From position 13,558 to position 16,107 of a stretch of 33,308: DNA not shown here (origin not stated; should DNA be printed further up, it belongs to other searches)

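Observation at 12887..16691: Three-gene operon: polytopic membrane protein, Rad50/SMC-like ATPase with a membrane hairpin in place of the zinc hook, and a helical partner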

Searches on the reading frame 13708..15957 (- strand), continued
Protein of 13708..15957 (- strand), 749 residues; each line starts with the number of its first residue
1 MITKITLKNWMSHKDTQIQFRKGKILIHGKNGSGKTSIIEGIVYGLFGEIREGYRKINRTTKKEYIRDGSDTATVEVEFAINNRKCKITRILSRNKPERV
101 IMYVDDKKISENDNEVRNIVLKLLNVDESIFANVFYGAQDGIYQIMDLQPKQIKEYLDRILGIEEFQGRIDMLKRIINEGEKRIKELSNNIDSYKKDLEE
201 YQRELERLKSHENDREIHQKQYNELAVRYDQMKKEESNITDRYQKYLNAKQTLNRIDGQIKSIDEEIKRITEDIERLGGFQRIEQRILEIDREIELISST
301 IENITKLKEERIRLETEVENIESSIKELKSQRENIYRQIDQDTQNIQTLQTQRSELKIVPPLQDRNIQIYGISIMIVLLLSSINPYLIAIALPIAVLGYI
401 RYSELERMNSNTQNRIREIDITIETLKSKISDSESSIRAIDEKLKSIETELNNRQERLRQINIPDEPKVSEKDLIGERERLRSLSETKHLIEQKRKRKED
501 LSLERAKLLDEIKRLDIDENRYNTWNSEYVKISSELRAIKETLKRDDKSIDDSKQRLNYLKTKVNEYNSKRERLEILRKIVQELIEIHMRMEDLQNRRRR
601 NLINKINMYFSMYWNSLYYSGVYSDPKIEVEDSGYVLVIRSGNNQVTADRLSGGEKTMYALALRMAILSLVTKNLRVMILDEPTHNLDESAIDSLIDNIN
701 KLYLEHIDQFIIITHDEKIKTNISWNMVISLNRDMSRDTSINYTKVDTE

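Call 78: search_protein_families(library=padloc, proteins=[window:13708-15957:-], max_evalue=0.01)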
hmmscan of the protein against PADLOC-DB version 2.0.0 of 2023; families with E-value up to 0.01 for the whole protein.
window:13708-15957:- (749 aa): 63 families (the best 25 are shown)
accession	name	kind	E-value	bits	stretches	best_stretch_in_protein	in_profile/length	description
PDLC04135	mad3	-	2.2e-31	107.7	2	435-722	66-329/374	mads_3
PDLC03859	LmuB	-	1.1e-25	88.9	2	2-456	5-480/611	-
PDLC02668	DndD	-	5.5e-19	66.6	2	302-722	212-627/659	DndD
PDLC02756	PbeC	-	5.4e-18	63.3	2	298-724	210-628/643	PbeC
PDLC02722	PbeC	-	1.6e-16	58.1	2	2-240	3-237/643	PbeC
PDLC03863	LmuB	-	3e-16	57.2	3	2-125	5-126/610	-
PDLC02667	DndD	-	6.1e-16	56.3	2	298-745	209-643/657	DndD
PDLC02663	DndD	-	1.9e-15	54.7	3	483-744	406-658/675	DndD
PDLC03865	LmuB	-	5.4e-15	52.7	2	14-358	15-416/1007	-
PDLC02740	PbeC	-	4.6e-14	50.2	3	409-723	318-625/648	PbeC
PDLC00551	JetC2|JetC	-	5.1e-14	49.1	3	120-355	690-920/1365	DUF3584 domain; MukB-like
PDLC03868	LmuB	-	3.4e-13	46.8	3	174-352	258-467/1035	-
PDLC02726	PbeC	-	2.1e-12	44.3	2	2-271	3-282/637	PbeC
PDLC00550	JetC2|JetC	-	2.9e-11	39.9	2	413-615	785-982/1355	DUF3584 domain; MukB-like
PDLC02709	PbeC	-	1.1e-10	38.8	2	2-273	3-284/661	PbeC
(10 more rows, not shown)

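Call 79: search_protein_families(library=ncbifam, proteins=[P0008, P0108, P0005], max_evalue=1e-20)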
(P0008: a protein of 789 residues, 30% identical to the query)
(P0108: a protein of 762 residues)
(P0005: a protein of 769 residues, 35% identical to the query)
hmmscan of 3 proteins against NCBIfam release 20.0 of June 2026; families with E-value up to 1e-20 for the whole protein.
P0008 (789 aa): 6 families
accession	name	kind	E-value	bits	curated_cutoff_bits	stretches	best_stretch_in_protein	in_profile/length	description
NF003034.1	PRK03918.1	equivalog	2.8e-49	167.9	700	1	2-367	3-355/878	DNA double-strand break repair ATPase Rad50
NF002244.0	PRK01156.1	equivalog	1.7e-40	139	847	1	2-389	3-381/895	DNA double-strand break repair ATPase Rad50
NF041035.1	Rad50_Halo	equivalog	2.7e-36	125.3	1000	0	2-284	3-286/883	DNA double-strand break repair ATPase Rad50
NF041034.1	Rad50_Sulf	equivalog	8.3e-35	119.9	1000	0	2-350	3-329/872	DNA double-strand break repair ATPase Rad50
NF002572.0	PRK02224.1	equivalog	1e-33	116.7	1087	0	2-285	3-287/888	DNA double-strand break repair ATPase Rad50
NF053563.1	Rkd4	equivalog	1.4e-30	106.1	860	0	285-738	318-744/747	arcadin-4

P0108 (762 aa): 9 families
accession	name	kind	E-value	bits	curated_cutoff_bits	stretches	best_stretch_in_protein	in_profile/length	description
NF041034.1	Rad50_Sulf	equivalog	6.7e-63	212.8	1000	2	2-316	3-303/872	DNA double-strand break repair ATPase Rad50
NF003034.1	PRK03918.1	equivalog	2.8e-60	204.3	700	1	2-336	3-333/878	DNA double-strand break repair ATPase Rad50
NF002244.0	PRK01156.1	equivalog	8.2e-58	196.2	847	1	2-238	3-243/895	DNA double-strand break repair ATPase Rad50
NF041035.1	Rad50_Halo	equivalog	2.6e-43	148.5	1000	1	2-172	3-169/883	DNA double-strand break repair ATPase Rad50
NF002572.0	PRK02224.1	equivalog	6.4e-42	143.9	1087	0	2-172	3-169/888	DNA double-strand break repair ATPase Rad50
NF053563.1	Rkd4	equivalog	8.6e-30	103.5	860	0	194-713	225-746/747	arcadin-4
TIGR00618.1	sbcc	subfamily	1.4e-27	96.1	478.5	1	2-167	3-179/1043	exonuclease subunit SbcC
NF045487.1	ASRP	equivalog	2.7e-26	92.3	300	0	15-308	7-271/593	archaea-specific SMC-related protein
TIGR02169.1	SMC_prok_A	equivalog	1.1e-24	86.3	729.4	0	272-738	688-1143/1165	chromosome segregation protein SMC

P0005 (769 aa): 8 families
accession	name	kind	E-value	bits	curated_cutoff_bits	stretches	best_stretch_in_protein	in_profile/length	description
NF003034.1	PRK03918.1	equivalog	1.2e-61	208.8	700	2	2-331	3-332/878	DNA double-strand break repair ATPase Rad50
NF041034.1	Rad50_Sulf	equivalog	1.5e-49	168.7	1000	1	2-385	3-377/872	DNA double-strand break repair ATPase Rad50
NF002244.0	PRK01156.1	equivalog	5.3e-42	143.9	847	1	2-384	3-377/895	DNA double-strand break repair ATPase Rad50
NF053563.1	Rkd4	equivalog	1.2e-38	132.8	860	1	2-373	3-381/747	arcadin-4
NF002572.0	PRK02224.1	equivalog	5e-38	131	1087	1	3-166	4-163/888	DNA double-strand break repair ATPase Rad50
NF041035.1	Rad50_Halo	equivalog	1.6e-36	126.1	1000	1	3-386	4-393/883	DNA double-strand break repair ATPase Rad50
TIGR00618.1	sbcc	subfamily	5.9e-27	94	478.5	1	14-376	15-407/1043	exonuclease subunit SbcC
NF045487.1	ASRP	equivalog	8.8e-24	84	300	0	15-274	7-231/593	archaea-specific SMC-related protein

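Call 80: list_cluster_members(proteins=[P0107, P0108, P0097, P0096, P0106, P0008, P0109, P0110])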
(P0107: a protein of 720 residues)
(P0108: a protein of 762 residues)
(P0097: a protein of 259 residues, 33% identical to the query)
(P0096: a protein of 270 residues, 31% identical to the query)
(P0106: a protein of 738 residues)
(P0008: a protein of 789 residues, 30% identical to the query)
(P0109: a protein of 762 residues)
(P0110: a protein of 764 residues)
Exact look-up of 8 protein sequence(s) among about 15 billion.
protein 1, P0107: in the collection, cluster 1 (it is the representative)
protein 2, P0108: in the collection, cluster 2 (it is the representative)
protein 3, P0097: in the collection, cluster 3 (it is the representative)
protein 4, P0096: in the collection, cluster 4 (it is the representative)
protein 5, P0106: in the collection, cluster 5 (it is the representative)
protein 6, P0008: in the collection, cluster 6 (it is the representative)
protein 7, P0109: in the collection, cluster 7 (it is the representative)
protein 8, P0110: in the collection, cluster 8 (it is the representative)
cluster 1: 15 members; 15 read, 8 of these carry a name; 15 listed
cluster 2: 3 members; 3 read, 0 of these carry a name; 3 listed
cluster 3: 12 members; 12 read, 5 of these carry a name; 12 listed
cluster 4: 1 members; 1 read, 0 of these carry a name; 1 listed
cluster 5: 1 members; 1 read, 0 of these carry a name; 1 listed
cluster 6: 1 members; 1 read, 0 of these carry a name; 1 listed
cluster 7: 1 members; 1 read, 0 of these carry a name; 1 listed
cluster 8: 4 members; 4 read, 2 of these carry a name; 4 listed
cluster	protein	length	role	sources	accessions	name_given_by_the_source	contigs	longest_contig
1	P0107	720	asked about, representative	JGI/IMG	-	DNA repair protein SbcC/Rad50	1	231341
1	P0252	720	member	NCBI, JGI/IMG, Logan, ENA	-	exonuclease SbcC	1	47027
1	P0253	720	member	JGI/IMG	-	exonuclease SbcC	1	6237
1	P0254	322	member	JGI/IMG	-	exonuclease SbcC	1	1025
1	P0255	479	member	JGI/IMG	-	exonuclease SbcC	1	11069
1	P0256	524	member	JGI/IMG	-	exonuclease SbcC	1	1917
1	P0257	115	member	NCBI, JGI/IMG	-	ATPase involved in DNA repair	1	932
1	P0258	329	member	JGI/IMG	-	exonuclease SbcC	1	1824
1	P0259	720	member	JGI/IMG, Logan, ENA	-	-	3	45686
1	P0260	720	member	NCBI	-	-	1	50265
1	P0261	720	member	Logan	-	-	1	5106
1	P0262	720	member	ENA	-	-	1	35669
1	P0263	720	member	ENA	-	-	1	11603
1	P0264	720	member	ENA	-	-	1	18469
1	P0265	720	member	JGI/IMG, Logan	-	-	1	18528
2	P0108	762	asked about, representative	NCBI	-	-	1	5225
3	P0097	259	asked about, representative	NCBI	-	-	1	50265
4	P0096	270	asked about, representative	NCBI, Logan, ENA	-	-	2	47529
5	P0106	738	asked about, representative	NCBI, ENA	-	-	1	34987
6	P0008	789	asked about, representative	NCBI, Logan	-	-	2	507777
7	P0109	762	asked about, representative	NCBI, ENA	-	-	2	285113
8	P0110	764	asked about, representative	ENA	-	-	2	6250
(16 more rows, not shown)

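Call 81: find_encoding_contigs(protein=P0109, flank=8000, max_places=1)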
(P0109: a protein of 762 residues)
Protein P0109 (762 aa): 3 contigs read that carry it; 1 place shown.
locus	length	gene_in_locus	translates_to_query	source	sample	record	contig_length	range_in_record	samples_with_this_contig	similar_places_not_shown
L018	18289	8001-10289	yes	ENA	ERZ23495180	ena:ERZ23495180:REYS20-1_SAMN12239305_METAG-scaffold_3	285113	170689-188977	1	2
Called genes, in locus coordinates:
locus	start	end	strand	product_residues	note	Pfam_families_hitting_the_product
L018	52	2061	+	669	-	PF05362:Lon_C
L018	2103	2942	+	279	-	-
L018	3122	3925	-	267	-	PF17284:Spermine_synt_N, PF01564:Spermine_synth, PF13649:Methyltransf_25 (weak)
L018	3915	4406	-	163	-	PF02675:AdoMet_dc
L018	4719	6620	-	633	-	PF03485:Arg_tRNA_synt_N (weak), PF00750:tRNA-synt_1d, PF05746:DALR_1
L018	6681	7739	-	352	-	-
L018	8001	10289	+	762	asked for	PF02463:SMC_N, PF13175:AAA_15, PF13476:AAA_23 (faint), PF13555:AAA_29, PF02463:SMC_N (weak), PF13304:AAA_21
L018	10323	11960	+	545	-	PF00493:MCM (faint), PF01078:Mg_chelatase, PF05496:RuvB_N (faint), PF00004:AAA (faint), PF07728:AAA_5 (faint), PF00158:Sigma54_activat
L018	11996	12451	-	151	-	-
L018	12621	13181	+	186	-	-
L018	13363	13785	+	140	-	PF01090:Ribosomal_S19e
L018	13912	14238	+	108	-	PF01984:dsDNA_bind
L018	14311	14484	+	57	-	PF00832:Ribosomal_L39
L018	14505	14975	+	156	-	-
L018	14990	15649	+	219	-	PF01912:eIF-6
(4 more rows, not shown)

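Call 82: find_encoding_contigs(protein=P0110, flank=8000, max_places=1)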
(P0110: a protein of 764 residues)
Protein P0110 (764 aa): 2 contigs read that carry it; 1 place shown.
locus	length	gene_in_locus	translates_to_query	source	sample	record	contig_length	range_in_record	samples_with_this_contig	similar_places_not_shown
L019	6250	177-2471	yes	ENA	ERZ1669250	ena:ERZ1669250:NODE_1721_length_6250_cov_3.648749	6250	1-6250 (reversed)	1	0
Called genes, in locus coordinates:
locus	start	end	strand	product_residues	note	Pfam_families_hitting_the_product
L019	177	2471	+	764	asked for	PF02463:SMC_N, PF13175:AAA_15 (weak), PF13476:AAA_23 (faint), PF13555:AAA_29, PF04423:Rad50_zn_hook (weak)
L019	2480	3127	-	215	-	PF00085:Thioredoxin (faint), PF13098:Thioredoxin_2 (faint), PF23357:DUF7088 (faint), PF14595:Thioredoxin_9 (weak), PF13192:Thioredoxin_3, PF00462:Glutaredoxin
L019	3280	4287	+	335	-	PF00348:polyprenyl_synt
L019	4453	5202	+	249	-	-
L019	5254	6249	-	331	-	?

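Call 94: find_related_loci(query=A1, collection=viral_contigs, flank=3000)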
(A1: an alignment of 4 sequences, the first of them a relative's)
Query A1 (749 aa) in viral_contigs; peptide patterns used: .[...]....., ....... (x = any residue, [..] = any of these).
32 stretches matched a pattern; 1 encode a relative of the query (tblastn E <= 1e-3); 1 distinct loci.
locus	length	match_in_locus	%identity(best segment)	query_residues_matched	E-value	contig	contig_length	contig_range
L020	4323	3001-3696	23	2-210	2e-9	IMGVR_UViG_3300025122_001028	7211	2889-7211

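Call 96: search_solved_structures(query=A1, max_evalue=0.00001, show_alignments=0)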
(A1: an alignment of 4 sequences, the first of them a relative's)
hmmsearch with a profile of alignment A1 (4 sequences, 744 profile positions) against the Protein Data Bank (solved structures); distinct sequences matched with E-value up to 0.00001: 28.
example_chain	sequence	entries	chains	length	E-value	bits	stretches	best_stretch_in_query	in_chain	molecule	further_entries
5f3w_B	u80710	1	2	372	2.1e-45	158.6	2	2-228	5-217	DNA double-strand break repair Rad50 ATPase,DNA double-strand break repair Rad50 ATPase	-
3aux_A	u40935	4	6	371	2.8e-45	158.2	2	2-216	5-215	DNA double-strand break repair rad50 ATPase | DNA double-strand break repair Rad50 ATPase,DNA double-strand break repair Rad50 ATPase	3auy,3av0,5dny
3qku_A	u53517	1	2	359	1.6e-27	99.5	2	3-186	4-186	DNA double-strand break repair rad50 ATPase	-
3qkt_A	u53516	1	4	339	6.4e-27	97.5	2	545-731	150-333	DNA double-strand break repair rad50 ATPase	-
4nck_A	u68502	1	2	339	1.5e-26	96.3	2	3-147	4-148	DNA double-strand break repair Rad50 ATPase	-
4nch_A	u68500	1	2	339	5.6e-26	94.4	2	3-147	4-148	DNA double-strand break repair Rad50 ATPase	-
4nci_A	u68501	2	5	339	8.8e-26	93.8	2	3-147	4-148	DNA double-strand break repair Rad50 ATPase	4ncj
9bi4_C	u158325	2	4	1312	8.6e-25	90.5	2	16-358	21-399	DNA repair protein RAD50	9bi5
3qf7_A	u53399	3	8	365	3.8e-22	81.7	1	4-185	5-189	Rad50 | Probable DNA double-strand break repair Rad50 ATPase,Probable DNA double-strand break repa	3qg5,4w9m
3tho_A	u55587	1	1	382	6.1e-20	74.4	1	4-185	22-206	Probable DNA double-strand break repair Rad50 ATPase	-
5da9_A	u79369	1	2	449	5.1e-18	68.1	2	560-715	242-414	Putative uncharacterized protein,Putative uncharacterized protein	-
7zr1_C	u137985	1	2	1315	7.3e-18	67.6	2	13-341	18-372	DH domain-containing protein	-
5dac_A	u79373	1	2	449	3.2e-17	65.5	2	560-715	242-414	Putative uncharacterized protein,Putative uncharacterized protein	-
3qkr_A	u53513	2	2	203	5.5e-14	54.7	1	3-187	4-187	DNA double-strand break repair rad50 ATPase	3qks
1ii8_A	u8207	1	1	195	6.1e-14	54.6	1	3-187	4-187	Rad50 ABC-ATPase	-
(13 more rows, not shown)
